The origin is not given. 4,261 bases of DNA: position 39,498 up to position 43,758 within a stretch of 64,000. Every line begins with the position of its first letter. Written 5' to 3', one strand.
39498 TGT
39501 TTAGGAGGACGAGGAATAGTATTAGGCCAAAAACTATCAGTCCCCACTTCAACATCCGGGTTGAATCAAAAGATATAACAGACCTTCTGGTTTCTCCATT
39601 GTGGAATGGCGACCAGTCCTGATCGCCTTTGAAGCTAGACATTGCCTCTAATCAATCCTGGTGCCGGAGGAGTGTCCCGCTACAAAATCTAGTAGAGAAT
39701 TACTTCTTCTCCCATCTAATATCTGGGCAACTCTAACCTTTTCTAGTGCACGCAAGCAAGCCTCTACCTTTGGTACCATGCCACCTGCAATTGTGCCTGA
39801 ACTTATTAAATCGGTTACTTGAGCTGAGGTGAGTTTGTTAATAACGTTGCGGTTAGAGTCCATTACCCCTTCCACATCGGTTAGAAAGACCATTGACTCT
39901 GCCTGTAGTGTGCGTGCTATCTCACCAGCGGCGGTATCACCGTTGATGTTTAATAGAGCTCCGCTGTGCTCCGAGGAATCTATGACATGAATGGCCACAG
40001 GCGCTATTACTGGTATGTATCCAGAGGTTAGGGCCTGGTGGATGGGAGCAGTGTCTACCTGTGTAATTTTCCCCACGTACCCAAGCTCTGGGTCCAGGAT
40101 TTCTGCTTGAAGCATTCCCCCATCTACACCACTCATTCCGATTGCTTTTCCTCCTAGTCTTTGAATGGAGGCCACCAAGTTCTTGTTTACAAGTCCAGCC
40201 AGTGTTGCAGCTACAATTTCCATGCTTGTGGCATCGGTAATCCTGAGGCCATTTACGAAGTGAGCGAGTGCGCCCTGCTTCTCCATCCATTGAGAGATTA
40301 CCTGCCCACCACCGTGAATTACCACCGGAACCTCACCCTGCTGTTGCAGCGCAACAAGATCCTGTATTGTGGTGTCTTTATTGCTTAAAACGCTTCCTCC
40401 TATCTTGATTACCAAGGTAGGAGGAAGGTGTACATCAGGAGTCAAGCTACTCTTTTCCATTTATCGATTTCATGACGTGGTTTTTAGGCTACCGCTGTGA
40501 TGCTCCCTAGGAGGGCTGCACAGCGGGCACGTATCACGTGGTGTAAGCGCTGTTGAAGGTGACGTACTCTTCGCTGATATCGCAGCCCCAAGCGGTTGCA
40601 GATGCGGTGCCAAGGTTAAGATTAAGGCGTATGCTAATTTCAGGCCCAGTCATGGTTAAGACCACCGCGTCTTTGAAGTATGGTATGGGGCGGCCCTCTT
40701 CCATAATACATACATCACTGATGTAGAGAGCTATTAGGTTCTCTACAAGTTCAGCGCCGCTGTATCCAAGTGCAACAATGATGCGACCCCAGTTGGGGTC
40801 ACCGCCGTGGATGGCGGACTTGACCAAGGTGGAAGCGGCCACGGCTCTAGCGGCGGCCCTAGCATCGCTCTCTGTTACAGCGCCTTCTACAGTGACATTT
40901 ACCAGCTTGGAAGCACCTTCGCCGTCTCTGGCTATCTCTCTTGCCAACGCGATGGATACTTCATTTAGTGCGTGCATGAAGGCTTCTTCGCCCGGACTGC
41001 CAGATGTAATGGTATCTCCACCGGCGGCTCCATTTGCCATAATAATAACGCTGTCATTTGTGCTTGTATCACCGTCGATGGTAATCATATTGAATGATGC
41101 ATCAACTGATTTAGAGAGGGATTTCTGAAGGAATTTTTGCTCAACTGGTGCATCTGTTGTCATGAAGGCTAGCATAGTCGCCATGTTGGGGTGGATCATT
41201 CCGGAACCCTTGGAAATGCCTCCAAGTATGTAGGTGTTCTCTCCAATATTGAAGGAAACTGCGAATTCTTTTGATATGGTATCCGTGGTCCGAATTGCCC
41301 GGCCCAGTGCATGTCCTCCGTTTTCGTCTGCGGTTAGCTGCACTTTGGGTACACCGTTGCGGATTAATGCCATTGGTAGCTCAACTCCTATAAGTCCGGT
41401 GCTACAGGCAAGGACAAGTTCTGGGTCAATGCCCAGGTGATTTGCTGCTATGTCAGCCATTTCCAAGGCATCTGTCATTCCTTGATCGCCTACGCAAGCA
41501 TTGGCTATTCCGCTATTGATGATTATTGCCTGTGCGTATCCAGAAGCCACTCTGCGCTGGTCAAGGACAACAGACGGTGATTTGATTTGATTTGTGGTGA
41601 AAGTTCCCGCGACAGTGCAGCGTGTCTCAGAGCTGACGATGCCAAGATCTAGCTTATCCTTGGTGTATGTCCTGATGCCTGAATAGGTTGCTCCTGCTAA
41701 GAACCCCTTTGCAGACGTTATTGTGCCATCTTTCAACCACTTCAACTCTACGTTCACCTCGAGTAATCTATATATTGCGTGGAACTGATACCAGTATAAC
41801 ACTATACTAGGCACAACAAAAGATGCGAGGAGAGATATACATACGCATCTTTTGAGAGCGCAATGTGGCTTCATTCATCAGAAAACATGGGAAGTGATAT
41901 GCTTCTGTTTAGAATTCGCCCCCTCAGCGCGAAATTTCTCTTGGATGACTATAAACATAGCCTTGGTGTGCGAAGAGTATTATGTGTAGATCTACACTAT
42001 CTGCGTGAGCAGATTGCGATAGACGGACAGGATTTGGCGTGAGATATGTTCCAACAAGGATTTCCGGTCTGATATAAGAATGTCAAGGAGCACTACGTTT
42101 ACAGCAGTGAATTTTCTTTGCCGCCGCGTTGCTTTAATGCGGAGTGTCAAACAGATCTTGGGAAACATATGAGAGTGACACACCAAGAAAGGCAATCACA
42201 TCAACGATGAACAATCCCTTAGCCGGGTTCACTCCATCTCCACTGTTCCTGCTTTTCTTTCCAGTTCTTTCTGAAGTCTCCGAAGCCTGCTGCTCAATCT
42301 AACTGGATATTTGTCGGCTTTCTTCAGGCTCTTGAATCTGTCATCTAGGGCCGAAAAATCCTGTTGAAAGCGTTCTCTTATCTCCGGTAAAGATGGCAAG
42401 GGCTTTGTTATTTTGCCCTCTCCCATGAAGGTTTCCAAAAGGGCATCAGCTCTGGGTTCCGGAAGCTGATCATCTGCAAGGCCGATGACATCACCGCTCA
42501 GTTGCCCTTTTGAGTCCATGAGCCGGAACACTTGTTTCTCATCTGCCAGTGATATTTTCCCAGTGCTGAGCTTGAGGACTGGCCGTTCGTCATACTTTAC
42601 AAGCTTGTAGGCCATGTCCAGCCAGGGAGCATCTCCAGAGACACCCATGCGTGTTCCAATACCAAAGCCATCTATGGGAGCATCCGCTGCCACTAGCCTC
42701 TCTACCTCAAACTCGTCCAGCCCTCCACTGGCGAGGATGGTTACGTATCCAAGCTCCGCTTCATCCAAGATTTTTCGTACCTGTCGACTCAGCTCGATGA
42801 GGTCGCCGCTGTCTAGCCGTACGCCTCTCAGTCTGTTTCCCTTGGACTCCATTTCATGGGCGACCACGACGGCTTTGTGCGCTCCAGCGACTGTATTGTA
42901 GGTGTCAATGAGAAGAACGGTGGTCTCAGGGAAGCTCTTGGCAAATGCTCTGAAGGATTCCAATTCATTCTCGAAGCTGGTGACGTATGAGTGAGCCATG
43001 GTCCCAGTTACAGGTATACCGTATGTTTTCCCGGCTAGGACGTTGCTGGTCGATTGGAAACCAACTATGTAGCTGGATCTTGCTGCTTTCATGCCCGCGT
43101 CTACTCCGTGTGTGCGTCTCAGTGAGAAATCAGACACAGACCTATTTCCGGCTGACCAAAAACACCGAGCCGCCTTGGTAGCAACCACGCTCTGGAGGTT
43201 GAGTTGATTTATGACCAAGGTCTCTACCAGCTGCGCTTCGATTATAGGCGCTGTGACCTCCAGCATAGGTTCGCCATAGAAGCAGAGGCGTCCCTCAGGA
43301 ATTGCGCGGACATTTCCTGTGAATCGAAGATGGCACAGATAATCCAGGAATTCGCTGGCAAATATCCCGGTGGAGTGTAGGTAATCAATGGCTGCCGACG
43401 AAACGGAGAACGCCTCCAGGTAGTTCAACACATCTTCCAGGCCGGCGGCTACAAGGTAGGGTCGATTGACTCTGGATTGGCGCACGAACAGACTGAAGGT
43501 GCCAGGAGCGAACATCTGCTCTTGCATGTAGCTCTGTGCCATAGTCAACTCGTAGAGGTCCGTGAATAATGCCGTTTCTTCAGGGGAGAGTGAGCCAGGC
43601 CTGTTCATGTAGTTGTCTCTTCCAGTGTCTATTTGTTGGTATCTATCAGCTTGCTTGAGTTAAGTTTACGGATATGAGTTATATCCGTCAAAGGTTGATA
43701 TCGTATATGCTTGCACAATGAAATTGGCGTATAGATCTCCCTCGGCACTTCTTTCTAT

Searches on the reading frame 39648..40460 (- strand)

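Call 71: search_protein_families(library=pfam, proteins=[window:39648-40460:-], max_evalue=0.00001)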
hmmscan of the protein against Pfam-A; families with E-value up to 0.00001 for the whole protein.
window:39648-40460:- (270 aa): 1 family
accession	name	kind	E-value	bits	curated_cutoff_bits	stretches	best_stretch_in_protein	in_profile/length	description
PF00696.33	AA_kinase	-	6.8e-46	157.3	24.9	1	15-241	2-225/234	Amino acid kinase family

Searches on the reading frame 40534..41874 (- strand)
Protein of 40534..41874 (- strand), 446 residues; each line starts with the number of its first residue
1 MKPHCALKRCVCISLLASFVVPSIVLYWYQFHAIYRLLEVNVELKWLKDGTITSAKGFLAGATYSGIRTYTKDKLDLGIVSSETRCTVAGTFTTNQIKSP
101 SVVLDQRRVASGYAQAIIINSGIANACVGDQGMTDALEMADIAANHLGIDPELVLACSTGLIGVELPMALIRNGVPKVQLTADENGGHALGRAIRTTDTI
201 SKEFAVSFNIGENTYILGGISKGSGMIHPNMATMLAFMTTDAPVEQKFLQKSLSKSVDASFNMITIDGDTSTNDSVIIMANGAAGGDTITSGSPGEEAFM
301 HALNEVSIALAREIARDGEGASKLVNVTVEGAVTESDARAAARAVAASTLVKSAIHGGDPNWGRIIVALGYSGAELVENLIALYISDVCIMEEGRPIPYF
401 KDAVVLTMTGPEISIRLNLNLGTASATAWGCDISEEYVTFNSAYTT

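Call 71: search_protein_families(library=pfam, proteins=[window:40534-41874:-], max_evalue=0.00001)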
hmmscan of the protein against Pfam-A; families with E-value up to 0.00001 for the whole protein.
window:40534-41874:- (446 aa): 1 family
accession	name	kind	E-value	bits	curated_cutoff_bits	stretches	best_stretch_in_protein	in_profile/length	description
PF01960.23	ArgJ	-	1.3e-136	455.8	32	1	62-446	4-377/377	ArgJ family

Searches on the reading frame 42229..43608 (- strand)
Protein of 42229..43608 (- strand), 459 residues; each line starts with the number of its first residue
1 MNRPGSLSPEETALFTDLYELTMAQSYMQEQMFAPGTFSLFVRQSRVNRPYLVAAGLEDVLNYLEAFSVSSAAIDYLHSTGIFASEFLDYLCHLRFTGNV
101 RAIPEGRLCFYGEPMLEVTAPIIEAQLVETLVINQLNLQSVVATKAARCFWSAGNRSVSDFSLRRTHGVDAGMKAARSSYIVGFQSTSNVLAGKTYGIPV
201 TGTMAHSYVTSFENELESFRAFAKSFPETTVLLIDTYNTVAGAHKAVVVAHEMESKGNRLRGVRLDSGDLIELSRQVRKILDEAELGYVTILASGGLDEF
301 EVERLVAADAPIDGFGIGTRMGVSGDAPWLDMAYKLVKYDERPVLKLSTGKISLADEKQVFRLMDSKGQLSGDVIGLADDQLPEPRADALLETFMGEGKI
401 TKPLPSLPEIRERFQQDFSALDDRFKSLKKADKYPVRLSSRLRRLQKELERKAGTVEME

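Call 71: search_protein_families(library=pfam, proteins=[window:42229-43608:-], max_evalue=0.00001)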
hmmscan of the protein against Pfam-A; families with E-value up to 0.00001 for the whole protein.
window:42229-43608:- (459 aa): 3 families
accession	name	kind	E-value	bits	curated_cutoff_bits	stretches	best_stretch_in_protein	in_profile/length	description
PF17767.7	NAPRTase_N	-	1.3e-32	113.2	32.6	1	14-137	1-125/125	Nicotinate phosphoribosyltransferase (NAPRTase) N-terminal domain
PF17956.6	NAPRTase_C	-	5.6e-15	56.2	23.3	1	386-445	51-110/111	Nicotinate phosphoribosyltransferase C-terminal domain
PF04095.22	NAPRTase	-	8.9e-09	35.9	20.8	1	158-321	3-178/239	Nicotinate phosphoribosyltransferase (NAPRTase) family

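Call 72: search_protein_families(library=ncbifam, proteins=[window:42229-43608:-], max_evalue=0.00001)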
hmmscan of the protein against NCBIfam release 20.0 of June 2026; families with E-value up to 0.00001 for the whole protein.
window:42229-43608:- (459 aa): 11 families
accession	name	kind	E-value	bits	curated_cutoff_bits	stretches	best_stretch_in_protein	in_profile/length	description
NF006696.0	PRK09243.1-3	equivalog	8.1e-176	585.1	503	1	6-453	6-447/451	nicotinate phosphoribosyltransferase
NF009131.0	PRK12484.1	equivalog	3.2e-167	556.8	330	1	11-453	5-444/455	nicotinate phosphoribosyltransferase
TIGR01513.1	NAPRTase_put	equivalog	8.9e-152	506.1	297.4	1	13-442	1-452/452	nicotinate phosphoribosyltransferase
NF006695.0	PRK09243.1-2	equivalog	1.4e-137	459.3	469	2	11-384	5-386/480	nicotinate phosphoribosyltransferase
NF006694.0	PRK09243.1-1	equivalog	6.8e-103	344.9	663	1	11-382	6-385/485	nicotinate phosphoribosyltransferase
NF006697.0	PRK09243.1-4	equivalog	7.2e-94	315.1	776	1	11-381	8-385/488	nicotinate phosphoribosyltransferase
NF006698.0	PRK09243.1-5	equivalog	2.7e-93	313.1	531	1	9-432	12-429/440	nicotinate phosphoribosyltransferase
NF006415.0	PRK08662.1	equivalog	4.5e-45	154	243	1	98-421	70-378/381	nicotinate phosphoribosyltransferase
NF003704.0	PRK05321.1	subfamily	4.2e-21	75.4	379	1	14-350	14-370/398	nicotinate phosphoribosyltransferase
NF005529.0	PRK07188.1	equivalog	5.5e-18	65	378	1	100-268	80-244/358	nicotinate phosphoribosyltransferase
TIGR01514.1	NAPRTase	equivalog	2.4e-14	53.2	269.55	1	14-368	6-396/399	nicotinate phosphoribosyltransferase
